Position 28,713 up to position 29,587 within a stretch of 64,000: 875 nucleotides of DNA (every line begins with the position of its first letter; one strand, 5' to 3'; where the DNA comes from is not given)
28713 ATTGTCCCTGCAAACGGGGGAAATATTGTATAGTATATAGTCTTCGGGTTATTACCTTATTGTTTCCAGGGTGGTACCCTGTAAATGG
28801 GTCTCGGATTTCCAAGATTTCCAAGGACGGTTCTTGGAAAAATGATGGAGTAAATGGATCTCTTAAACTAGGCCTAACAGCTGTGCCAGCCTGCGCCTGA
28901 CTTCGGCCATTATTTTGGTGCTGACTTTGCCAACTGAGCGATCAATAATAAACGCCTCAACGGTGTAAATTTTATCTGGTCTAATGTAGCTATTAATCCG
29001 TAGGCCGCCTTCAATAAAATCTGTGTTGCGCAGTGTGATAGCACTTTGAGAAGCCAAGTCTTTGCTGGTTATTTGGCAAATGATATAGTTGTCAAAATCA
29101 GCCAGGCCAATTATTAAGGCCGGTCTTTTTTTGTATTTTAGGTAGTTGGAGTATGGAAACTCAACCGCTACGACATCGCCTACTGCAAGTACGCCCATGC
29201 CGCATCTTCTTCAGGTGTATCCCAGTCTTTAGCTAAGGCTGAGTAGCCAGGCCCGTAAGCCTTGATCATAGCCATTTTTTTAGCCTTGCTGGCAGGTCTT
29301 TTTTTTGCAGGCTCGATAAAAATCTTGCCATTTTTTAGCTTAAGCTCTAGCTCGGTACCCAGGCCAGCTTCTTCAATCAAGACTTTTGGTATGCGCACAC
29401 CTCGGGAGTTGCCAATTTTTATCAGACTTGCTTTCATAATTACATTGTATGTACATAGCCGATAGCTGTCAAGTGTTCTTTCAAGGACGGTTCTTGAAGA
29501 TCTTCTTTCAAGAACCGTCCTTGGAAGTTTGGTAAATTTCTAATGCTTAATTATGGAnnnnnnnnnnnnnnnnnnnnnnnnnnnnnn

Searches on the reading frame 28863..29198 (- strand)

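Call 27: search_protein_families(library=pfam, proteins=[window:28863-29198:-], max_evalue=0.01)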
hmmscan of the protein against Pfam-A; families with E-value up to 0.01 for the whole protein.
window:28863-29198:- (111 aa): 1 family
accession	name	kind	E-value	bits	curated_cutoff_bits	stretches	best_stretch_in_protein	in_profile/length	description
PF02452.23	PemK_toxin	-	6e-13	49.4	23.1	1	7-108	3-109/109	PemK-like, MazF-like toxin of type II toxin-antitoxin system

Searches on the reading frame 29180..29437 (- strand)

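Call 27: search_protein_families(library=pfam, proteins=[window:29180-29437:-], max_evalue=0.01)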
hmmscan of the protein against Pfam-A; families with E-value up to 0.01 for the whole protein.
window:29180-29437:- (85 aa): 1 family
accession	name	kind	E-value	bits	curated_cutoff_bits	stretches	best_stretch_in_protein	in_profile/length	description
PF04014.23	MazE_antitoxin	-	1.9e-07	31.3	24.7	1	7-48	3-47/48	Antidote-toxin recognition MazE, bacterial antitoxin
